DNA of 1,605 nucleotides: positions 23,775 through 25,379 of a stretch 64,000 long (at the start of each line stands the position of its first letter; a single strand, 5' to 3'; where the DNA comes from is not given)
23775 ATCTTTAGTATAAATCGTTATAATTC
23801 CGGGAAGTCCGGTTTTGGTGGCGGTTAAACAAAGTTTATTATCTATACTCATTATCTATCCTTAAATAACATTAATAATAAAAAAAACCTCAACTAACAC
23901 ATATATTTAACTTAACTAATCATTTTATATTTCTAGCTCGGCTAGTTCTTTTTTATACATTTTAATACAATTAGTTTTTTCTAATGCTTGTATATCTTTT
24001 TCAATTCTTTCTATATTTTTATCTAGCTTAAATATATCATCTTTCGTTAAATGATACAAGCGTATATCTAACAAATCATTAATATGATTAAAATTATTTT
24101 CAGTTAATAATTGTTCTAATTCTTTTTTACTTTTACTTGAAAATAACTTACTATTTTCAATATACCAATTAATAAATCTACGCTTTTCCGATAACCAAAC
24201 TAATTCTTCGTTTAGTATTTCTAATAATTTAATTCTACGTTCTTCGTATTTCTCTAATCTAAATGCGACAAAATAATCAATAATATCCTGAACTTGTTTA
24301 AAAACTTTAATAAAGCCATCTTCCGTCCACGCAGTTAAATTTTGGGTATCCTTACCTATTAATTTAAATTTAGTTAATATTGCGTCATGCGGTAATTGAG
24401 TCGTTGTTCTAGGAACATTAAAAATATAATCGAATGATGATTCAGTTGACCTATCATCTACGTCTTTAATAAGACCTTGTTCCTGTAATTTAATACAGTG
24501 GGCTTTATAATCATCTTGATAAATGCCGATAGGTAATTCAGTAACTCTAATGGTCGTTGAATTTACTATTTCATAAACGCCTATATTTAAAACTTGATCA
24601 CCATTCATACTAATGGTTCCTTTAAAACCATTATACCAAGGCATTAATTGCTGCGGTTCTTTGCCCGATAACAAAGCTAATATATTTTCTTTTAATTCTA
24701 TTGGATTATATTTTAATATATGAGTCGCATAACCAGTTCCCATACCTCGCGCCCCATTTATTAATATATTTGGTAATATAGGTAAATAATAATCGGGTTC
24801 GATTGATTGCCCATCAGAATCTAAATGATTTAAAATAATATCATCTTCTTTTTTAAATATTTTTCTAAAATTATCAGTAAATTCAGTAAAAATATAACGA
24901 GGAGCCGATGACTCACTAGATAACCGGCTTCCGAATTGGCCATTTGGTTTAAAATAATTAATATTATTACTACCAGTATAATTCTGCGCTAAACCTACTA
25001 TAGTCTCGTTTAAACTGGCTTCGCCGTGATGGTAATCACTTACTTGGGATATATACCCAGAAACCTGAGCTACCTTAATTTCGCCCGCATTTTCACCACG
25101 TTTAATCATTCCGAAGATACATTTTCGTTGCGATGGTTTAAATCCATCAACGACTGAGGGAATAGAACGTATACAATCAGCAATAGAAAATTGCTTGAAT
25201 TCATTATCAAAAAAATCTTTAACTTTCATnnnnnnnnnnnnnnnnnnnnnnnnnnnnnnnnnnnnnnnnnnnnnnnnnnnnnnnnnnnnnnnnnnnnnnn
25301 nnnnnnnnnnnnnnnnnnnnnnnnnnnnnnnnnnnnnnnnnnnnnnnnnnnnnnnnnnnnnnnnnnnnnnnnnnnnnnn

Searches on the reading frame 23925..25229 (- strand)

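Call 12: search_protein_families(library=phrogs, proteins=[window:23925-25229:-], max_evalue=0.00001)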
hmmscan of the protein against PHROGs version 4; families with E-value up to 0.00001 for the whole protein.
window:23925-25229:- (434 aa): 2 families
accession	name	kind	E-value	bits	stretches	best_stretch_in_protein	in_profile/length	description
phrog_551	-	DNA, RNA and nucleotide metabolism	3e-137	460.1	1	1-433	10-450/701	DNA topoisomerase II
phrog_20354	-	DNA, RNA and nucleotide metabolism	4.9e-10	41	1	20-129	26-134/142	DNA topoisomerase II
